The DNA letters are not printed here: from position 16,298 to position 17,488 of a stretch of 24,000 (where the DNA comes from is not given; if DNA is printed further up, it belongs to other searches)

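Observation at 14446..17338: A cellobiose-family PTS operon with no glycosidase, deacetylase or regulator; an unrecognised 296-aa enzyme-like protein takes that position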

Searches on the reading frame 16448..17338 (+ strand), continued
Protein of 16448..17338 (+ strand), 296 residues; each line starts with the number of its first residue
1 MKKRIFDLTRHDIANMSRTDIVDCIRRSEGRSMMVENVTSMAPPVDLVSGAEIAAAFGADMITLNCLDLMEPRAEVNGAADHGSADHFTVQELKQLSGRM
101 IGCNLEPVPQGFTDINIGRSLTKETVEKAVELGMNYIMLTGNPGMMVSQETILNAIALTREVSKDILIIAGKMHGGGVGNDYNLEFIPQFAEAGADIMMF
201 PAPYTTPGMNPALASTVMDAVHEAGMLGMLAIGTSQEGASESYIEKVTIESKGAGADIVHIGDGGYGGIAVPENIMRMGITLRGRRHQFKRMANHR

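Call 46: find_homologous_proteins(query=P0153, max_evalue=1e-10)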
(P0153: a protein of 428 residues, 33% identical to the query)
Query P0153 (428 aa): 464 proteins with E <= 1e-10 among 8000 candidates; the best 120 are listed.
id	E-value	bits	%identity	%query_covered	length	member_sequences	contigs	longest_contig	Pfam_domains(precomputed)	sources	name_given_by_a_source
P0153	4.5e-267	904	100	100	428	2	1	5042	PF25509.2,PF00381.25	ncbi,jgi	-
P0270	1.7e-177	609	69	100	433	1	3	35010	PF25509.2,PF00381.25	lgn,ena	-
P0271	2.3e-100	355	61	68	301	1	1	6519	PF25509.2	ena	-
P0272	4.7e-100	354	61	68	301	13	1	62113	PF25509.2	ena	-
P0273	5.1e-100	354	60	70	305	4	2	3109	PF25509.2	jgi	jgi:hypothetical protein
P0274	6.6e-100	353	61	68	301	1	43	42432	PF25509.2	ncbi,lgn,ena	-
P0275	7.7e-100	353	61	68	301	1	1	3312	PF25509.2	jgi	-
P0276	7.7e-100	353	61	68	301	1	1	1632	PF25509.2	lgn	-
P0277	8.2e-100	353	60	70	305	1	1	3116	PF25509.2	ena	-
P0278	8.7e-100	353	61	68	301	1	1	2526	PF25509.2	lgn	-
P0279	3.1e-99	351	60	68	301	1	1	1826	PF25509.2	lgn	-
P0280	3.9e-99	351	61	68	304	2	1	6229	PF25509.2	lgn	-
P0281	9.3e-99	349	60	68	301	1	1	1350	PF25509.2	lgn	-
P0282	9.6e-99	349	61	68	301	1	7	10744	PF25509.2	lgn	-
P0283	1.5e-98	349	59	68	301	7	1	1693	PF25509.2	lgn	-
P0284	1.6e-98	349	60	68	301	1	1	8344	PF25509.2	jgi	-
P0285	4.2e-98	347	60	70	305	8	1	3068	PF25509.2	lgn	-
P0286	9.7e-98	346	60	68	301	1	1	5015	PF25509.2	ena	-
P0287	1.3e-97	346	61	68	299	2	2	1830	PF25509.2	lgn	-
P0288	2.1e-97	345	57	68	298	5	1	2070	PF25509.2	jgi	jgi:hypothetical protein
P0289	3.3e-97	344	58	70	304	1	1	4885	PF25509.2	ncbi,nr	ncbi:MAG TPA: hypothetical protein VML96_00405 [Egibacteraceae bacterium]|nr:hypothetical protein [E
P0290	5.4e-97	344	58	68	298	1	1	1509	PF25509.2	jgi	jgi:hypothetical protein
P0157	6.7e-97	343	58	69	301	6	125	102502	PF25509.2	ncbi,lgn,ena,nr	ncbi:MAG TPA: haloacid dehalogenase-like hydrolase [Acidimicrobiia bacterium]|nr:haloacid dehalogena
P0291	7.4e-97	343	57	68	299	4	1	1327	PF25509.2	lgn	-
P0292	1.1e-96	343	59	70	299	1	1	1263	PF25509.2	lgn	-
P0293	2.0e-96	342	59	69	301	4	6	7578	PF25509.2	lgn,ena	-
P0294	2.1e-96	342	61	68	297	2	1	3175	PF25509.2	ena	-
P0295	3.2e-96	341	58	69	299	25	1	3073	PF25509.2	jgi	-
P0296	5.8e-96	340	59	70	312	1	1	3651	PF25509.2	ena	-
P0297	6.7e-96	340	57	68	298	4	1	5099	PF25509.2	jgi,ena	-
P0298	7.8e-96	340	61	68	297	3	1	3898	PF25509.2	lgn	-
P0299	1.1e-95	339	57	68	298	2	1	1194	PF25509.2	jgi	jgi:hypothetical protein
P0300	1.5e-95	339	58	70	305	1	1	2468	PF25509.2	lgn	-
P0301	2.0e-95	338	57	68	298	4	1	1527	PF25509.2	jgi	jgi:hypothetical protein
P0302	2.4e-95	338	59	67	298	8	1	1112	PF25509.2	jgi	jgi:hypothetical protein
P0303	2.5e-95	338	56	68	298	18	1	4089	PF25509.2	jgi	jgi:hypothetical protein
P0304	2.7e-95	338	57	68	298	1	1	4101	PF25509.2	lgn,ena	-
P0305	7.2e-95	337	56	68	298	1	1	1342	PF25509.2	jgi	jgi:hypothetical protein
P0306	1.1e-94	336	57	68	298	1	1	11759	PF25509.2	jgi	jgi:hypothetical protein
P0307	1.2e-94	336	59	68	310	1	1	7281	PF25509.2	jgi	jgi:hypothetical protein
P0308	1.6e-94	335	59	69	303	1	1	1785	PF25509.2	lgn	-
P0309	1.7e-94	335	57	68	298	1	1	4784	PF25509.2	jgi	jgi:hypothetical protein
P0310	2.8e-94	335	56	68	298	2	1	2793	PF25509.2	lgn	-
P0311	2.8e-94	335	57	68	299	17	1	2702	PF25509.2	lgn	-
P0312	4.0e-94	334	58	69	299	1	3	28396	PF25509.2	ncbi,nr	ncbi:MAG: haloacid dehalogenase-like hydrolase [Actinomycetota bacterium]|nr:haloacid dehalogenase-l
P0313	4.6e-94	334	57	70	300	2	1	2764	PF25509.2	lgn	-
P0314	5.0e-94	334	57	68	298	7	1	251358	PF25509.2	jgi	jgi:hypothetical protein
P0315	6.5e-94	334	56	69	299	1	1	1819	PF25509.2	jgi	jgi:hypothetical protein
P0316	6.6e-94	333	58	69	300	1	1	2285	PF25509.2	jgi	jgi:hypothetical protein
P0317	1.0e-93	333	56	69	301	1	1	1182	PF25509.2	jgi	jgi:hypothetical protein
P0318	1.1e-93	333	57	68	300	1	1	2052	PF25509.2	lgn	-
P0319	1.6e-93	332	56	68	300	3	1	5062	PF25509.2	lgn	-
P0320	1.7e-93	332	58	68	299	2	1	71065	PF25509.2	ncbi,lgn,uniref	ncbi:MAG: hypothetical protein WEB03_11415 [Nitriliruptor sp.]|uniref:DUF7916 family protein n=1 Tax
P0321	2.7e-93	331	59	69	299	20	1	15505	PF25509.2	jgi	-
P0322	3.1e-93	331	59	68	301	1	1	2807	PF25509.2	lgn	-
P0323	3.7e-93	331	55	68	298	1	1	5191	PF25509.2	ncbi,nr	ncbi:MAG TPA: haloacid dehalogenase-like hydrolase [Actinomycetota bacterium]|nr:haloacid dehalogena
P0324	8.2e-93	330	58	69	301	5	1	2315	PF25509.2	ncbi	-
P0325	9.4e-93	330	59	68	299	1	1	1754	PF25509.2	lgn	-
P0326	1.1e-92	330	56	68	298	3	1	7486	PF25509.2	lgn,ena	-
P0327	1.2e-92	329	55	68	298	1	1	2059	PF25509.2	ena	-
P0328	1.2e-92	329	57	69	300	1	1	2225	PF25509.2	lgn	-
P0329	1.5e-92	329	57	69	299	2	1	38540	PF25509.2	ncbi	ncbi:hypothetical protein BH24ACT26_BH24ACT26_12800 [soil metagenome]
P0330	1.7e-92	329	55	68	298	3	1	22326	PF25509.2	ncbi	ncbi:hypothetical protein BH20ACT23_BH20ACT23_28850 [soil metagenome]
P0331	1.7e-92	329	59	69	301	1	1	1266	PF25509.2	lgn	-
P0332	2.3e-92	328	57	69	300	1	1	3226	PF25509.2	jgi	jgi:hypothetical protein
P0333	4.9e-92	327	58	68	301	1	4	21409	PF25509.2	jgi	jgi:hypothetical protein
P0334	6.0e-92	327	57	70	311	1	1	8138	PF25509.2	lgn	-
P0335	6.7e-92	327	57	69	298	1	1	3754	PF25509.2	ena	-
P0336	7.0e-92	327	57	68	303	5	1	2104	PF25509.2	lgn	-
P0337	1.1e-91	326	58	69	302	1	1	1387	PF25509.2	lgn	-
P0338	1.5e-91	326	57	69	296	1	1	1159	PF25509.2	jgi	jgi:hypothetical protein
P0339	3.1e-91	325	57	68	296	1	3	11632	PF25509.2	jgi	jgi:hypothetical protein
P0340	4.4e-91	324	55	69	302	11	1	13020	PF25509.2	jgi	jgi:hypothetical protein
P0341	1.1e-90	323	56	69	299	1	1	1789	PF25509.2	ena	-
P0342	1.1e-90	323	55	68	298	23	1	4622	PF25509.2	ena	-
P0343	1.5e-90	322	57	68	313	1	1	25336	PF25509.2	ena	-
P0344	1.7e-90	322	56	69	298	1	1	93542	PF25509.2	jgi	jgi:hypothetical protein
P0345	3.9e-90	321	56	69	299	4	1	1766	PF25509.2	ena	-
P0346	5.0e-90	321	55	68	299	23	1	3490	PF25509.2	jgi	-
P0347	8.2e-90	320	59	68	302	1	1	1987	PF25509.2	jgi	jgi:hypothetical protein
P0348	9.4e-90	320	58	64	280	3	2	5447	PF25509.2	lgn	-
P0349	1.2e-89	319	55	69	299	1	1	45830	PF25509.2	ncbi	ncbi:MAG: haloacid dehalogenase-like hydrolase [Actinomycetota bacterium]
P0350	1.8e-89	319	58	67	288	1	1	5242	PF25509.2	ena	-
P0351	2.1e-89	319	55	69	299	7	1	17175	PF25509.2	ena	-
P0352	2.4e-89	318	57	68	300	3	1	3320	PF25509.2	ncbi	-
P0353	2.8e-89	318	56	68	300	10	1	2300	PF25509.2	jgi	jgi:hypothetical protein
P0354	3.1e-89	318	57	69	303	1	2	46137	PF25509.2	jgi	jgi:hypothetical protein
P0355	8.9e-89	317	57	68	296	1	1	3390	PF25509.2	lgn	-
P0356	9.9e-89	316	54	69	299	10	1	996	PF25509.2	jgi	jgi:hypothetical protein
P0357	2.1e-88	315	54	69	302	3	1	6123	PF25509.2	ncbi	ncbi:MAG: haloacid dehalogenase-like hydrolase [Actinomycetota bacterium]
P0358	4.2e-88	314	54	69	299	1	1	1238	PF25509.2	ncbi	-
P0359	5.0e-88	314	56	68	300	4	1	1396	PF25509.2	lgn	-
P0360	5.3e-88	314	55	69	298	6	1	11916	PF25509.2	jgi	jgi:hypothetical protein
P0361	1.3e-87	313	56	68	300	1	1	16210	PF25509.2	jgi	jgi:hypothetical protein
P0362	1.5e-87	313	55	68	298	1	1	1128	PF25509.2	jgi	jgi:hypothetical protein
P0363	2.1e-87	312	57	68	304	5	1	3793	PF25509.2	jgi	jgi:hypothetical protein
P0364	2.1e-87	312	56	68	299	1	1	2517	PF25509.2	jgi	jgi:hypothetical protein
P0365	4.3e-87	311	55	68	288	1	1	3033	PF25509.2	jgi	jgi:hypothetical protein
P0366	8.1e-87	310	54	68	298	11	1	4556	PF25509.2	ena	-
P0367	1.6e-86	309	55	68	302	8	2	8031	PF25509.2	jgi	jgi:hypothetical protein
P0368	2.5e-86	309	54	68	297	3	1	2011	PF25509.2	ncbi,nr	ncbi:MAG: haloacid dehalogenase-like hydrolase [Actinobacteria bacterium]|nr:haloacid dehalogenase-l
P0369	4.7e-86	308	54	68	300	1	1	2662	PF25509.2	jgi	jgi:hypothetical protein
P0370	1.8e-85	306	55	68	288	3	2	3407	PF25509.2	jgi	jgi:hypothetical protein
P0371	3.3e-85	305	53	70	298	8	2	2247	PF25509.2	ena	-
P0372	1.4e-71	260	57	59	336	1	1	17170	PF25509.2,PF00367.26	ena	-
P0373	2.2e-66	243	52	68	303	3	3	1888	PF25509.2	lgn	-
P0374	2.4e-65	239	48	68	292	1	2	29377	PF25509.2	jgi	jgi:hypothetical protein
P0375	2.9e-65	239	47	67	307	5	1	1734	PF25509.2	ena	-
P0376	2.9e-65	239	49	68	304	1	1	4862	PF25509.2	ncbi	-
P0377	3.3e-65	239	51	68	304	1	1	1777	PF25509.2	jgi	jgi:hypothetical protein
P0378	3.7e-65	239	46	67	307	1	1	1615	PF25509.2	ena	-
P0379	4.0e-65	239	50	68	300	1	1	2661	PF25509.2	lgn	-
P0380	4.7e-65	238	49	68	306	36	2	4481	PF25509.2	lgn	-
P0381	6.1e-65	238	50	68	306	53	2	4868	PF25509.2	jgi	jgi:hypothetical protein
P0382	1.3e-64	237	48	68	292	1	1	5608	PF25509.2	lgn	-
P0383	3.9e-64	235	52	68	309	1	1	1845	PF25509.2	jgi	jgi:hypothetical protein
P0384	4.9e-64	235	50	68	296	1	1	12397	PF25509.2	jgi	jgi:hypothetical protein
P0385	4.9e-64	235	46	67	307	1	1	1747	PF25509.2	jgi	jgi:hypothetical protein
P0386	7.0e-64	235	51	68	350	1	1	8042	PF25509.2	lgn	-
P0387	8.2e-64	234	51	68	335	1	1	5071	PF25509.2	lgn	-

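Call 47: find_encoding_contigs(protein=P0372, flank=7000, max_places=2)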
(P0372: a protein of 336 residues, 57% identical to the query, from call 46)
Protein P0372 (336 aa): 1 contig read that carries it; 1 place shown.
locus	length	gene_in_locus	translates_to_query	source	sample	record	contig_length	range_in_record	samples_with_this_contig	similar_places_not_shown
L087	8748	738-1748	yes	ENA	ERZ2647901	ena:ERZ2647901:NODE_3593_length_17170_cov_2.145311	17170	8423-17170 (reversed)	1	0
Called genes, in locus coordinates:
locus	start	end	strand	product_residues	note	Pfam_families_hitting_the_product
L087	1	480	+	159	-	?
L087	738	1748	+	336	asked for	PF25509:DUF7916, PF00367:PTS_EIIB (faint)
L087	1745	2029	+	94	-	PF00358:PTS_EIIA_1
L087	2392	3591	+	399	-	PF02378:PTS_EIIC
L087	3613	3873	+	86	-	-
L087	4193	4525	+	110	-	PF07883:Cupin_2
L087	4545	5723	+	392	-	PF00496:SBP_bac_5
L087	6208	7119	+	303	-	PF19300:BPD_transp_1_N, PF00528:BPD_transp_1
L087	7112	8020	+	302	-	PF12911:OppC_N, PF00528:BPD_transp_1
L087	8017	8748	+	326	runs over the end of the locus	PF00005:ABC_tran, PF08352:oligo_HPY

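Call 48: find_encoding_contigs(protein=P0157, flank=7000, max_places=3)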
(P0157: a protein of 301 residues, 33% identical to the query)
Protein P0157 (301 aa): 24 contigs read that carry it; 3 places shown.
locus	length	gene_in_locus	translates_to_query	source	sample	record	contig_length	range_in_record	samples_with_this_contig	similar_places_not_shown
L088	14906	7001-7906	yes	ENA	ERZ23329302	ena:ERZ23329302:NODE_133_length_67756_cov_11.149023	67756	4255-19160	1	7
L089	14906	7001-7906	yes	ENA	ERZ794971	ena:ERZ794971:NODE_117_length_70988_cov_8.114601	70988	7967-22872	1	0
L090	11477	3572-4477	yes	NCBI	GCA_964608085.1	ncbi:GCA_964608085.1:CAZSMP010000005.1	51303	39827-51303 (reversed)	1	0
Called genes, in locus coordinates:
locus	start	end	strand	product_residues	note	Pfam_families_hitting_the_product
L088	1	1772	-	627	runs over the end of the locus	PF02705:K_trans, PF22776:K_trans_C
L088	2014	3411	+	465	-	PF00232:Glyco_hydro_1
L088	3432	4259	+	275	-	PF00924:MS_channel_2nd, PF21082:MS_channel_3rd (weak)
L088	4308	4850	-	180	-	PF03473:MOSC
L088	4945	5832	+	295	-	PF13508:Acetyltransf_7 (faint), PF00583:Acetyltransf_1 (weak)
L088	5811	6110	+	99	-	-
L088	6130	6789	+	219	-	PF01902:Diphthami_syn_2_N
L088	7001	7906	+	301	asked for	PF25509:DUF7916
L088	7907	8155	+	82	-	PF00367:PTS_EIIB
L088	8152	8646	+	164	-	PF00358:PTS_EIIA_1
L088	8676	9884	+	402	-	PF02378:PTS_EIIC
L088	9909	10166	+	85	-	-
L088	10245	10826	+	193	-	PF13560:HTH_31, PF01381:HTH_3, PF12844:HTH_19, PF13443:HTH_26, PF07883:Cupin_2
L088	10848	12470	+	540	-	PF00496:SBP_bac_5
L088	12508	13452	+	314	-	PF19300:BPD_transp_1_N, PF00528:BPD_transp_1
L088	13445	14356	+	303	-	PF12911:OppC_N, PF00528:BPD_transp_1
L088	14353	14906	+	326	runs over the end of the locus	PF00005:ABC_tran, PF08352:oligo_HPY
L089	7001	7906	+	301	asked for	PF25509:DUF7916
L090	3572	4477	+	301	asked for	PF25509:DUF7916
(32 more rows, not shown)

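Call 49: find_encoding_contigs(protein=P0270, flank=7000, max_places=2)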
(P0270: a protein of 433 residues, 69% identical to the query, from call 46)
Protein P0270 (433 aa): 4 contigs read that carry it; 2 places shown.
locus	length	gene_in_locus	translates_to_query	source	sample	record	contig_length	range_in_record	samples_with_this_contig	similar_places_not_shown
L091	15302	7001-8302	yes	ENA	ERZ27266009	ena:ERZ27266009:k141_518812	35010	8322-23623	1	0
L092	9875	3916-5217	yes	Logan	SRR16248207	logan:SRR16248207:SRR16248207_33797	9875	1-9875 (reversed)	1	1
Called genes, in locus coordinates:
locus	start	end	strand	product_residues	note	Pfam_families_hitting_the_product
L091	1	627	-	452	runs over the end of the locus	PF01547:SBP_bac_1, PF13416:SBP_bac_8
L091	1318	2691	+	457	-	PF07075:NamZ_N, PF20732:NamZ_C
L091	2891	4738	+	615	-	PF00933:Glyco_hydro_3, PF01915:Glyco_hydro_3_C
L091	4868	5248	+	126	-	-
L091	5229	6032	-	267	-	PF00392:GntR, PF07702:UTRA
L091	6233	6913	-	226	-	PF00702:Hydrolase, PF13419:HAD_2, PF13242:Hydrolase_like (weak)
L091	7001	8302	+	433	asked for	PF00381:PTS-HPr, PF25509:DUF7916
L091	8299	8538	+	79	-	PF00367:PTS_EIIB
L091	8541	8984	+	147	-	PF00358:PTS_EIIA_1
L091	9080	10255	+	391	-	PF02378:PTS_EIIC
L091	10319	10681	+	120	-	-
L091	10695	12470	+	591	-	PF05524:PEP-utilisers_N, PF00391:PEP-utilizers, PF02896:PEP-utilizers_C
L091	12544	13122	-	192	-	PF00440:TetR_N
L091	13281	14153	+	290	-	PF11716:MDMPI_N, PF12867:DinB_2 (weak)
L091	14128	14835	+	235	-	PF01323:DSBA (faint)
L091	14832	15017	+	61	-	-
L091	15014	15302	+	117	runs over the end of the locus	PF12840:HTH_20 (faint), PF01022:HTH_5 (weak), PF13601:HTH_34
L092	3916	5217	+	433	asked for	PF00381:PTS-HPr, PF25509:DUF7916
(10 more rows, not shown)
